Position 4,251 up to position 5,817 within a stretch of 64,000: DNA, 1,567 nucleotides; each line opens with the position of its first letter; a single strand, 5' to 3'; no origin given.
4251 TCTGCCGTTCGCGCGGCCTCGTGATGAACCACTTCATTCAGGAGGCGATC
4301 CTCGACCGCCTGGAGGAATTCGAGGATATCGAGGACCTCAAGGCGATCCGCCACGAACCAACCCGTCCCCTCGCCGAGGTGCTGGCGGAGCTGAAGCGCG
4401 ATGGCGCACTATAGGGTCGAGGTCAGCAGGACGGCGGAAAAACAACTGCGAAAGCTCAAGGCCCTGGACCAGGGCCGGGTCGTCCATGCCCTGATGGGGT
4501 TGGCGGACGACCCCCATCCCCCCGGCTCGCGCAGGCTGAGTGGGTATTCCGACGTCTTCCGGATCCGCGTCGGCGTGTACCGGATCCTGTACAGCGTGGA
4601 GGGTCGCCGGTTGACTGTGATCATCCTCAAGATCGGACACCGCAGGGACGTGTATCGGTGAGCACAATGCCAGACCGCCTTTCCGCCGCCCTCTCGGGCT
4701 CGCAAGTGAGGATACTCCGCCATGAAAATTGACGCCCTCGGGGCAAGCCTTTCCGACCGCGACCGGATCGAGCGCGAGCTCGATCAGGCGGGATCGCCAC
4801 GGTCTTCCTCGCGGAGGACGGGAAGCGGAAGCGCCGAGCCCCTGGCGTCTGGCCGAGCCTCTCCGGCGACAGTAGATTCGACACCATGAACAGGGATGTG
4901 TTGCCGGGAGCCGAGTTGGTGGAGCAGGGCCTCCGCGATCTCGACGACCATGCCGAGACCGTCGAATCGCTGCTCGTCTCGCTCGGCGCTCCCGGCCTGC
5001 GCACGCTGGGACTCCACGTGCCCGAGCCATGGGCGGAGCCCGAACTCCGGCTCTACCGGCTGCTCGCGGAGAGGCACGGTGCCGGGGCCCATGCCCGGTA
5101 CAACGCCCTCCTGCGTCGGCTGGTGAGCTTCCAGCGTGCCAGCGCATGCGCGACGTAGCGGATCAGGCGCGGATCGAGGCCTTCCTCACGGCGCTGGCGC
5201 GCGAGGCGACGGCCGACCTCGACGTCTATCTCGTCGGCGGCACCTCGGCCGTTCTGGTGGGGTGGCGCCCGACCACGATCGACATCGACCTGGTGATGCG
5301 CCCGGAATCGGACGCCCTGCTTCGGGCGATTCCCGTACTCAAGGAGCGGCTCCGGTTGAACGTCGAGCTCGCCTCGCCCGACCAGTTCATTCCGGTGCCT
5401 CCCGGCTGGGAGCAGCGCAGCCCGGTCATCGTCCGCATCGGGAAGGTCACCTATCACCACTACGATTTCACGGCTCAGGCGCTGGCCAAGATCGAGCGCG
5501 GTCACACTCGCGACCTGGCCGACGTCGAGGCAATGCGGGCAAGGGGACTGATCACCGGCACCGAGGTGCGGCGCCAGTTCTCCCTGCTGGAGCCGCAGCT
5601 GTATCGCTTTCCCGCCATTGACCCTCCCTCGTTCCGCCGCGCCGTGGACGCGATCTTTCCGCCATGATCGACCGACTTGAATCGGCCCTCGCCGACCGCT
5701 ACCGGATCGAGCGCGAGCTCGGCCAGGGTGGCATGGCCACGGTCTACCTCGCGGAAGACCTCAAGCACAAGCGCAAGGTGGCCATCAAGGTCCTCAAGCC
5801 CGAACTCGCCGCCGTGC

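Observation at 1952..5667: Cassette-like array: TA modules alternate with 5' stubs of a Ser/Thr kinase gene family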

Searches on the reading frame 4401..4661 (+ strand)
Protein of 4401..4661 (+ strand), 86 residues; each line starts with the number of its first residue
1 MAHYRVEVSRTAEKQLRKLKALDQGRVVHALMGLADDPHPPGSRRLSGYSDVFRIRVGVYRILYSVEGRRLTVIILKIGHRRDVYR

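Call 6: search_protein_families(library=pfam, proteins=[window:4401-4661:+], max_evalue=0.1)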
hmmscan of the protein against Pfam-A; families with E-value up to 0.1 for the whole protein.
window:4401-4661:+ (86 aa): 3 families
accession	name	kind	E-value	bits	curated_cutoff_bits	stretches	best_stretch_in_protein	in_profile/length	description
PF05016.21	ParE_toxin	-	2.5e-11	44.5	23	1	6-85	1-89/89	ParE toxin of type II toxin-antitoxin system, parDE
PF15781.12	ParE-like_toxin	-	0.029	14.8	28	1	8-86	3-84/87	ParE-like toxin of type II bacterial toxin-antitoxin system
PF05973.20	Gp49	-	0.079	13.5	23.9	1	15-76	2-67/90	Phage derived protein Gp49-like (DUF891)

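Call 45: find_homologous_proteins(query=window:4401-4658:+, max_evalue=1e-10)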
Query window:4401-4658:+ (86 aa): 787 proteins with E <= 1e-10 among 797 candidates; the best 120 are listed.
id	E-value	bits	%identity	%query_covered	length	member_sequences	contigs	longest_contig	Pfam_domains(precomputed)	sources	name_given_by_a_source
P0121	6.2e-46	172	95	100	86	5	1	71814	PF05016.22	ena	-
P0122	6.0e-43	162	87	100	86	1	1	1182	PF05016.22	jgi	-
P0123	6.6e-40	152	83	100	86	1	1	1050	PF05016.22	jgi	jgi:mRNA interferase RelE/StbE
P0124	3.1e-39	150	81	100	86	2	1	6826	PF05016.22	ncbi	-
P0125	5.1e-39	150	81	100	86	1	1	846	PF05016.22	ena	-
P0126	1.6e-38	148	84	100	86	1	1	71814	PF05016.22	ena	-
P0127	2.1e-38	148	81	100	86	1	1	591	PF05016.22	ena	-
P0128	5.7e-38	146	80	100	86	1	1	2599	PF05016.22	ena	-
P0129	6.3e-38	146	79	100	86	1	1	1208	PF05016.22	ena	-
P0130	6.6e-38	146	80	100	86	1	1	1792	PF05016.22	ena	-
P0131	6.8e-38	146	80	100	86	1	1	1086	PF05016.22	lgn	-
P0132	1.1e-37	145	80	100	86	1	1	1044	PF05016.22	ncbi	-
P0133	1.4e-37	145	81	100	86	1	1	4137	PF05016.22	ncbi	-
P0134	2.8e-37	144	83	100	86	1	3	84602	PF05016.22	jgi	jgi:mRNA interferase RelE/StbE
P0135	2.8e-37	144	79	100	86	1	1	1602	PF05016.22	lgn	-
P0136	3.1e-37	144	79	100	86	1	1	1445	PF05016.22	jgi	jgi:mRNA interferase RelE/StbE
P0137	3.1e-37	144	79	100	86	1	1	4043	PF05016.22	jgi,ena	-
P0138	4.9e-37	143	79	100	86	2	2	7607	PF05016.22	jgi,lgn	-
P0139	5.4e-37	143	79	100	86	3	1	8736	PF05016.22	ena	-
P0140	5.9e-37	143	80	100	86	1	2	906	PF05016.22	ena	-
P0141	6.2e-37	143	80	100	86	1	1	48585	PF05016.22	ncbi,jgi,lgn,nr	ncbi:MAG: type II toxin-antitoxin system RelE/ParE family toxin [Gammaproteobacteria bacterium]|nr:t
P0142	1.9e-36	141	78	100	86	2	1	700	PF05016.22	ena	-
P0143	1.9e-36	141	77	100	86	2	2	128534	PF05016.22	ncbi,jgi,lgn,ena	-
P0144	2.0e-36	141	80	100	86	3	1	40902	PF05016.22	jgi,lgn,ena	-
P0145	2.5e-36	141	77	100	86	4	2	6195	PF05016.22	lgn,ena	-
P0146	4.6e-36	140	78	100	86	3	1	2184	PF05016.22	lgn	-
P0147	7.1e-36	140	77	100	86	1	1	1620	PF05016.22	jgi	jgi:mRNA interferase RelE/StbE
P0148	8.2e-36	139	77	100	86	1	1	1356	PF05016.22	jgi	jgi:mRNA interferase RelE/StbE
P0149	8.9e-36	139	76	100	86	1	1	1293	PF05016.22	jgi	jgi:mRNA interferase RelE/StbE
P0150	1.2e-35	139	77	100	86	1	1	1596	PF05016.22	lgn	-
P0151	1.5e-35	139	78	100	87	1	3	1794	PF05016.22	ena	-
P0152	1.9e-35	138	74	100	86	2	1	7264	PF05016.22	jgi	jgi:mRNA interferase RelE/StbE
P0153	2.2e-35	138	77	100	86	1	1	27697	PF05016.22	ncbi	-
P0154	2.7e-35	138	77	100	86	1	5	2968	PF05016.22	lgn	-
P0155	3.1e-35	137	74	100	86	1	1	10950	PF05016.22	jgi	jgi:mRNA interferase RelE/StbE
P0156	4.6e-35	137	73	100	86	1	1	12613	PF05016.22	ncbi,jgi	jgi:mRNA interferase RelE/StbE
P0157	1.1e-34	136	74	100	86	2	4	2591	PF05016.22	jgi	jgi:mRNA interferase RelE/StbE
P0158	8.2e-34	133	73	99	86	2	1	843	PF05016.22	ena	-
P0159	2.9e-33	131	73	99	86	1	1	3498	PF05016.22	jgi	jgi:mRNA interferase RelE/StbE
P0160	3.4e-33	131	72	100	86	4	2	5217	PF05016.22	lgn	-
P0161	4.5e-33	131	72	100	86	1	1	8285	PF05016.22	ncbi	-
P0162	5.2e-33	130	70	100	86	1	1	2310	PF05016.22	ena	-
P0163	5.7e-33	130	69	100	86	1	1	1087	PF05016.22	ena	-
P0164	8.8e-33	130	71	100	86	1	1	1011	PF05016.22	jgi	-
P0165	9.3e-33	130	71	100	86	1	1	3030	PF05016.22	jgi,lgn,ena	-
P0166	1.0e-32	129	70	100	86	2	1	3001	PF05016.22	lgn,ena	-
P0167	1.3e-32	129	72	100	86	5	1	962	PF05016.22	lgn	-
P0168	1.3e-32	129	70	100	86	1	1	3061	PF05016.22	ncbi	-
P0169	1.4e-32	129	71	100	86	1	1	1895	PF05016.22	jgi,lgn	-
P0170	1.8e-32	129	70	100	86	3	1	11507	PF05016.22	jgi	jgi:mRNA interferase RelE/StbE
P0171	1.9e-32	129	70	100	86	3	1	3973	PF05016.22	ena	-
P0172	2.0e-32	129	69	100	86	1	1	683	PF05016.22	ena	-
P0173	2.0e-32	129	71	100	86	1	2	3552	PF05016.22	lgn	-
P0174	2.3e-32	128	70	100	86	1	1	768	PF05016.22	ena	-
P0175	2.3e-32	128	71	100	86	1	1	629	PF15781.13,PF05016.22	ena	-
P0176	2.3e-32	128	72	100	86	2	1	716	PF05016.22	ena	-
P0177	3.0e-32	128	67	100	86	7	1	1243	PF05016.22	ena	-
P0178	3.0e-32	128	70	100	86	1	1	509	PF05016.22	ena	-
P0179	3.2e-32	128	69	99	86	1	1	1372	PF05016.22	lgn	-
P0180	3.3e-32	128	69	100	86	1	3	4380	PF05016.22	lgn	-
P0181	3.6e-32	128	69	100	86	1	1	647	PF05016.22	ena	-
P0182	3.7e-32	128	70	100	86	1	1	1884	PF05016.22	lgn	-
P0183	4.0e-32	128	67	100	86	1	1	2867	PF05016.22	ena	-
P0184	4.4e-32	127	71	100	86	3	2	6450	PF05016.22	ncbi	-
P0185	5.0e-32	127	70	100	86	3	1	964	PF05016.22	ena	-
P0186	6.0e-32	127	71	100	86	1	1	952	PF05016.22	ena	-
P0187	6.6e-32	127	69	100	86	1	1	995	PF05016.22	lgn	-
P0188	6.7e-32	127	70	100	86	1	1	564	PF15781.13,PF05016.22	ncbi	-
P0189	7.3e-32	127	67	100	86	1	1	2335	PF15781.13,PF05016.22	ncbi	-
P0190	8.2e-32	127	70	100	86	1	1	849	PF15781.13,PF05016.22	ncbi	-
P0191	9.0e-32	126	67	100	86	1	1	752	PF05016.22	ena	-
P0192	1.0e-31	126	66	100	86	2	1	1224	PF05016.22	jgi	jgi:mRNA interferase RelE/StbE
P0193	1.1e-31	126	69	100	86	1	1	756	PF05016.22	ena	-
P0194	1.2e-31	126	71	100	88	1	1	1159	PF05016.22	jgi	jgi:mRNA interferase RelE/StbE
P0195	1.2e-31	126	70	100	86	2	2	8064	PF05016.22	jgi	jgi:mRNA interferase RelE/StbE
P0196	1.3e-31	126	71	100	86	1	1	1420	PF05016.22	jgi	-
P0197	1.3e-31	126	70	100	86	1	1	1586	PF05016.22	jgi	jgi:mRNA interferase RelE/StbE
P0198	1.4e-31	126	69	100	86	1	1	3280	PF05016.22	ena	-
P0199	1.5e-31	126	70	100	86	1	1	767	PF05016.22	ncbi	-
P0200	1.7e-31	126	69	100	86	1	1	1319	PF05016.22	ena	-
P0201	1.8e-31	126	70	100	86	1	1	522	PF05016.22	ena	-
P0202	2.1e-31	125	69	100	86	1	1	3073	PF05016.22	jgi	jgi:mRNA interferase RelE/StbE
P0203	2.3e-31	125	67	100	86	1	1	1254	PF15781.13,PF05016.22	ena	-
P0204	2.4e-31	125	70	100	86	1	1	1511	PF05016.22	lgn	-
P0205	2.6e-31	125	70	100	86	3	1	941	PF05016.22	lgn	-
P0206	2.7e-31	125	70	100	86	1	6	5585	PF05016.22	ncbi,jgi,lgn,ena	jgi:mRNA interferase RelE/StbE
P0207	3.1e-31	125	70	100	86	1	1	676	PF05016.22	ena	-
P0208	3.1e-31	125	72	100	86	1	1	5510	PF05016.22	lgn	-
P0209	3.3e-31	125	69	100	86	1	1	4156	PF05016.22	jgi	jgi:mRNA interferase RelE/StbE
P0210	3.3e-31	125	66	100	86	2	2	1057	PF05016.22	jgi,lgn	jgi:mRNA interferase RelE/StbE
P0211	3.6e-31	125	69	100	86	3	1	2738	PF05016.22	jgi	jgi:mRNA interferase RelE/StbE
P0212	3.6e-31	125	66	100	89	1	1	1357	PF15781.13,PF05016.22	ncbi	-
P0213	3.7e-31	124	67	100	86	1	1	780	PF05016.22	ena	-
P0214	3.7e-31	124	69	100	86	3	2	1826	PF05016.22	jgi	jgi:mRNA interferase RelE/StbE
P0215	3.8e-31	124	67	100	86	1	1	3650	PF05016.22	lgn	-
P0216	4.3e-31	124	69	100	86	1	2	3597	PF05016.22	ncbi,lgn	ncbi:MAG: type II toxin-antitoxin system RelE/ParE family toxin [Gemmatimonadales bacterium]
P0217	4.4e-31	124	69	99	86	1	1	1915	PF15781.13,PF05016.22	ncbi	-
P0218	4.5e-31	124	69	100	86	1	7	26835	PF05016.22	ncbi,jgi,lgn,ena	-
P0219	4.7e-31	124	69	100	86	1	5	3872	PF05016.22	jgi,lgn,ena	-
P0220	5.1e-31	124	69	100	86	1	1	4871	PF05016.22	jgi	-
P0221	5.1e-31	124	69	100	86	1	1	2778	PF05016.22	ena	-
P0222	5.3e-31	124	70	100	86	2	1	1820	PF05016.22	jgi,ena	jgi:mRNA interferase RelE/StbE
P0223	5.3e-31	124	66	100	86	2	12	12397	PF05016.22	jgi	jgi:mRNA interferase RelE/StbE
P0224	5.3e-31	124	67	100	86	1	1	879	PF05016.22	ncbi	-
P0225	5.4e-31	124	72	100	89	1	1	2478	PF05016.22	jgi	-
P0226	5.7e-31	124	69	100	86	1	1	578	PF05016.22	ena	-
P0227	6.2e-31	124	69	100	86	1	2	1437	PF05016.22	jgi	jgi:mRNA interferase RelE/StbE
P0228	6.6e-31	124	70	97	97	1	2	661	PF05016.22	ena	-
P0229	7.0e-31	124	63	100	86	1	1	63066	PF05016.22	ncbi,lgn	-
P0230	7.2e-31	124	70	100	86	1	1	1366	PF05016.22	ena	-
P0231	7.5e-31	124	69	100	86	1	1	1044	PF05016.22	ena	-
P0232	7.5e-31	124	65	100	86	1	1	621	PF05016.22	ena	-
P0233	7.6e-31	124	67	100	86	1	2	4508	PF15781.13,PF05016.22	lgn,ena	-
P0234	8.1e-31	123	69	100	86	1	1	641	PF05016.22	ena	-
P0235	8.4e-31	123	69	99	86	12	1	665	PF05016.22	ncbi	-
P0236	8.6e-31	123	67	100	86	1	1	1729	PF05016.22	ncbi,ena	-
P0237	9.0e-31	123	69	100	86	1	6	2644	PF05016.22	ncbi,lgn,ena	-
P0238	9.5e-31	123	69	100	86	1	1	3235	PF05016.22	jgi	jgi:mRNA interferase RelE/StbE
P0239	1.0e-30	123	69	100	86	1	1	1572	PF15781.13,PF05016.22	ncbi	-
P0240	1.1e-30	123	65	100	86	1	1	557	PF05016.22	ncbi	-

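Call 46: find_encoding_contigs(protein=P0121, flank=8000, max_places=3)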
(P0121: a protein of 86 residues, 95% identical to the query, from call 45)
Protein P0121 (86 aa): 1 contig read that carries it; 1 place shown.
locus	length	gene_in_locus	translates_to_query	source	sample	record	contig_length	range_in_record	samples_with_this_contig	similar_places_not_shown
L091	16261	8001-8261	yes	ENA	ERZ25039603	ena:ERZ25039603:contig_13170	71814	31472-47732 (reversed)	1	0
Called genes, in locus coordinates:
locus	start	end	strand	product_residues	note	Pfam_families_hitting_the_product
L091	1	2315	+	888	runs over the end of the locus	PF00069:Pkinase, PF07714:PK_Tyr_Ser-Thr, PF26549:Tricorn_N, PF07676:PD40 (weak), PF26549:Tricorn_N, PF26550:Tricorn_2nd (weak), PF07676:PD40 (weak), PF26549:Tricorn_N, +2 more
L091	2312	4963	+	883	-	PF00069:Pkinase, PF07714:PK_Tyr_Ser-Thr, PF26549:Tricorn_N (faint)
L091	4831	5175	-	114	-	-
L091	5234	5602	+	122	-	PF00069:Pkinase, PF01636:APH (weak), PF07714:PK_Tyr_Ser-Thr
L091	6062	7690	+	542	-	PF07676:PD40 (faint), PF26549:Tricorn_N (weak), PF26550:Tricorn_2nd (faint)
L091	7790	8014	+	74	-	PF10723:RepB-RCR_reg (weak)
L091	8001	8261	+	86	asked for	PF05016:ParE_toxin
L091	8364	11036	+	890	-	PF00069:Pkinase, PF01636:APH (faint), PF07714:PK_Tyr_Ser-Thr, PF26550:Tricorn_2nd (faint), PF26549:Tricorn_N (weak), PF07676:PD40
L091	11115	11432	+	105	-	-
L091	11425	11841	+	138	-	PF01850:PIN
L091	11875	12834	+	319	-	PF00069:Pkinase, PF07714:PK_Tyr_Ser-Thr, PF01636:APH (faint)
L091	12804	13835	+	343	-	-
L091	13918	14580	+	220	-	PF26549:Tricorn_N, PF07676:PD40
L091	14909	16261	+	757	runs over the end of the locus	PF00069:Pkinase, PF07714:PK_Tyr_Ser-Thr, PF26549:Tricorn_N (weak), PF07676:PD40 (weak)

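Call 47: find_encoding_contigs(protein=P0126, flank=8000, max_places=3)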
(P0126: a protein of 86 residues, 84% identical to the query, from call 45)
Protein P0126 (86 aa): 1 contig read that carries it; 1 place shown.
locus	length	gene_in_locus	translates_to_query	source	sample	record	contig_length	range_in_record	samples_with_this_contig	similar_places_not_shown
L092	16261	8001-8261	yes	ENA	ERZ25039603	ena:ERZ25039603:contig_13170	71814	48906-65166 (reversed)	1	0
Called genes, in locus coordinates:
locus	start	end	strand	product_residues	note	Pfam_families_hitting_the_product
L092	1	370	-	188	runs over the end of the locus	-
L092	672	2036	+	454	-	PF00069:Pkinase, PF07714:PK_Tyr_Ser-Thr (weak), PF07676:PD40 (faint)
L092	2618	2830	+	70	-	-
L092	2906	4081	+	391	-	PF07714:PK_Tyr_Ser-Thr, PF00069:Pkinase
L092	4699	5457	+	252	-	PF26550:Tricorn_2nd (faint), PF26549:Tricorn_N, PF07676:PD40 (weak)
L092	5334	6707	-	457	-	-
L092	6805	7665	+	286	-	PF02129:Peptidase_S15, PF10503:Esterase_PHB (weak), PF00561:Abhydrolase_1 (weak), PF00326:Peptidase_S9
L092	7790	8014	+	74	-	PF10723:RepB-RCR_reg (weak)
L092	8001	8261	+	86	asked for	PF05016:ParE_toxin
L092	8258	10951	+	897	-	PF00069:Pkinase, PF07714:PK_Tyr_Ser-Thr, PF07676:PD40 (faint), PF26550:Tricorn_2nd (faint), PF26549:Tricorn_N (weak)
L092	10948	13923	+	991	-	PF00069:Pkinase, PF01636:APH, PF07714:PK_Tyr_Ser-Thr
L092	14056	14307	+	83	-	-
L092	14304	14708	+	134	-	PF01850:PIN, PF13470:PIN_3 (weak)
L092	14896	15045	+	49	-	-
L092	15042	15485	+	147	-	-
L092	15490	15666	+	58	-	-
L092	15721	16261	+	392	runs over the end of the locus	PF00004:AAA (weak), PF07728:AAA_5 (faint), PF13173:AAA_14, PF13635:DUF4143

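Call 50: search_protein_families(library=ncbifam, proteins=[window:4401-4661:+], max_evalue=0.01)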
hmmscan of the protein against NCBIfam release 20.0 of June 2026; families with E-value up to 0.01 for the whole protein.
window:4401-4661:+ (86 aa): 0 families

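Call 51: search_protein_families(library=pfam, proteins=[L091:11115-11432:+, L092:14056-14307:+, L092:14896-15045:+, L092:15042-15485:+], max_evalue=0.01)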
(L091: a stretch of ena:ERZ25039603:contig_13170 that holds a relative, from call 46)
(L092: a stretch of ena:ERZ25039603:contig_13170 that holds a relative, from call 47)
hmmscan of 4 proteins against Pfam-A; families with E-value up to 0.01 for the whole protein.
L091:11115-11432:+ (105 aa): 0 families

L092:14056-14307:+ (83 aa): 3 families
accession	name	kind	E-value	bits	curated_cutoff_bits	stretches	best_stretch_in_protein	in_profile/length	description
PF20605.4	Antitox_RHH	-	0.00015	22.3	27.2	1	11-37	11-37/50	Antitoxin-like ribbon-helix-helix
PF22513.2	FitA-like_RHH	-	0.0014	19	27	1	12-36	9-33/39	Antitoxin FitA-like, ribbon-helix-helix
PF01402.27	RHH_1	-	0.0044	17.4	20.5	1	13-37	8-32/39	Ribbon-helix-helix protein, copG family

L092:14896-15045:+ (49 aa): 0 families

L092:15042-15485:+ (147 aa): 1 family
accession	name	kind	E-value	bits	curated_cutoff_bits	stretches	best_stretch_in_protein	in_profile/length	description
PF19502.5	DUF6036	-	0.002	18.4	23.6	1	17-144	20-117/164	Nucleotidyltransferase of unknown function (DUF6036)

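Call 54: find_encoding_contigs(protein=P0134, flank=6000, max_places=3)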
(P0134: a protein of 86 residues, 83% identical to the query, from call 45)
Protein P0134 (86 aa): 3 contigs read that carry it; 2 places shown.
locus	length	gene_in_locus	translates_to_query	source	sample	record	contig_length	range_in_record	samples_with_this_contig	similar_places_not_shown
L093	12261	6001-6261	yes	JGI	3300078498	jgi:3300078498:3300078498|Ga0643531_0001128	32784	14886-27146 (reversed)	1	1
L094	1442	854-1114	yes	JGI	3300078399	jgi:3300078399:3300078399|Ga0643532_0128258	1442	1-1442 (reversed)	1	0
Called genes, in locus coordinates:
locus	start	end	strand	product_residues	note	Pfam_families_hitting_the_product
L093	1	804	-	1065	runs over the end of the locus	PF00873:ACR_tran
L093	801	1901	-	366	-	PF25917:BSH_RND, PF00364:Biotin_lipoyl (faint), PF25973:BSH_CzcB, PF25919:BSH_CusB (weak), PF25967:RND-MFP_C (weak), PF25989:YknX_C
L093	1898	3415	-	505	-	PF02321:OEP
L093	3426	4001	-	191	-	PF09990:DUF2231 (weak)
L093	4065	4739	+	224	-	PF00196:GerE (weak)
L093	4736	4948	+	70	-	-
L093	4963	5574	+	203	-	PF20046:DUF6448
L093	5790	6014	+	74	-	-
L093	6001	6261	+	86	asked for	PF05016:ParE_toxin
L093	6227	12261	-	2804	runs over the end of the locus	PF10091:Glycoamylase, PF06165:GH94_b-supersand, PF17167:Glyco_hydro_94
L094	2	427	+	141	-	?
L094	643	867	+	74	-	-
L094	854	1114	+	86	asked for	PF05016:ParE_toxin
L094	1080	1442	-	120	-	?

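Call 55: find_encoding_contigs(protein=P0124, flank=6000, max_places=2)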
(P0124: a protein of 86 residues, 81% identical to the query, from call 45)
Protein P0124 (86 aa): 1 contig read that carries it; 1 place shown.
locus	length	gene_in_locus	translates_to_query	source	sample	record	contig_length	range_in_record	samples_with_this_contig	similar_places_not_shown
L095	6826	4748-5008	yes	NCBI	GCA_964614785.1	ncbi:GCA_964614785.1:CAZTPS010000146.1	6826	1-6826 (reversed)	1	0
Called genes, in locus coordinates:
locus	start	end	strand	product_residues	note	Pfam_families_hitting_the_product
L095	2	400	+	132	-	?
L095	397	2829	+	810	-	PF00069:Pkinase, PF01636:APH (faint), PF07714:PK_Tyr_Ser-Thr, PF07719:TPR_2 (faint), PF13428:TPR_14 (faint), PF13431:TPR_17 (faint), PF13414:TPR_11 (weak), PF13432:TPR_16 (weak), +6 more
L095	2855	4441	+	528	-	PF01425:Amidase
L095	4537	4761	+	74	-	PF10723:RepB-RCR_reg (weak)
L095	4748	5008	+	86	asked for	PF05016:ParE_toxin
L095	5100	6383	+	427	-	PF00144:Beta-lactamase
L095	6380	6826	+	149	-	?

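Call 62: search_protein_families(library=padloc, proteins=[window:4401-4661:+], max_evalue=0.001)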
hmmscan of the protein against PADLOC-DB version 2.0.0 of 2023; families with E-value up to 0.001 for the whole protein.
window:4401-4661:+ (86 aa): 0 families

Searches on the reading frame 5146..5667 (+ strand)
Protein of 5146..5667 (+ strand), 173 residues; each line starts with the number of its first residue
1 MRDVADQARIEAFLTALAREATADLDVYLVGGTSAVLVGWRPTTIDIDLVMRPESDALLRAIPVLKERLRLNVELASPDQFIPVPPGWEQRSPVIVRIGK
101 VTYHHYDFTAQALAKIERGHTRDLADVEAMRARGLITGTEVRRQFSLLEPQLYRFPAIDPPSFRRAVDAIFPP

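Call 6: search_protein_families(library=pfam, proteins=[window:5146-5667:+], max_evalue=0.1)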
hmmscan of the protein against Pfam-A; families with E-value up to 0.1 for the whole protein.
window:5146-5667:+ (173 aa): 1 family
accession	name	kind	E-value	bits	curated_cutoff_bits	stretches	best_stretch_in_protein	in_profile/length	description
PF19502.5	DUF6036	-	3.2e-06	27.5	23.6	1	21-130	16-118/164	Nucleotidyltransferase of unknown function (DUF6036)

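Call 33: find_related_loci(query=window:5146-5664:+, collection=metagenome_contigs, flank=5000)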
Query window:5146-5664:+ (173 aa) in metagenome_contigs; peptide patterns used: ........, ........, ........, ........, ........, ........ (x = any residue, [..] = any of these).
600 stretches matched a pattern (row limit reached: there are more); 267 encode a relative of the query (tblastn E <= 1e-3); the best 80 are kept; 80 distinct loci.
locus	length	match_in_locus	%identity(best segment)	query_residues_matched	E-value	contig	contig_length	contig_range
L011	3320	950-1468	84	1-173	2e-96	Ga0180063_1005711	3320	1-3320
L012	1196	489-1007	79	1-173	5e-99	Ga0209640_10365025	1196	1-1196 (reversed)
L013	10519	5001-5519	79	1-173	5e-92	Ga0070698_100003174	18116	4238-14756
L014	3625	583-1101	80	1-173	3e-91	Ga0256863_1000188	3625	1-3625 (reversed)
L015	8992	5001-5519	77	1-173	5e-90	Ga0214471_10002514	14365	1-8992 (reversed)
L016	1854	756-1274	79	1-173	2e-94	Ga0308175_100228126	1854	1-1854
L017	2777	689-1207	79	1-173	6e-92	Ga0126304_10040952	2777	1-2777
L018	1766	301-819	77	1-173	7e-95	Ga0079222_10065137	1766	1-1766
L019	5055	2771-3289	80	1-173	7e-90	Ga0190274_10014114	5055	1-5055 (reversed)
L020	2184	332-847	80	1-172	4e-93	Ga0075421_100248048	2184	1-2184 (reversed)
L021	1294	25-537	80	1-171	2e-96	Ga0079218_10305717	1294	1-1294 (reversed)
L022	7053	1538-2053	77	1-172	4e-89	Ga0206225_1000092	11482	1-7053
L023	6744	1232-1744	79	1-171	1e-88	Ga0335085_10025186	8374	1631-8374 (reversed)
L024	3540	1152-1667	77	1-172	1e-88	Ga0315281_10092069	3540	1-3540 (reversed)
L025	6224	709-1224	78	1-172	1e-87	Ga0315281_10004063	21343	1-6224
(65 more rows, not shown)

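Call 50: search_protein_families(library=ncbifam, proteins=[window:5146-5667:+], max_evalue=0.01)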
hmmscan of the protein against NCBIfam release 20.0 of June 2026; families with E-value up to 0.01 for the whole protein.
window:5146-5667:+ (173 aa): 0 families

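Call 62: search_protein_families(library=padloc, proteins=[window:5146-5667:+], max_evalue=0.001)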
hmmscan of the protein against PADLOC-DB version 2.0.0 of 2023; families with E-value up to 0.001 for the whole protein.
window:5146-5667:+ (173 aa): 0 families
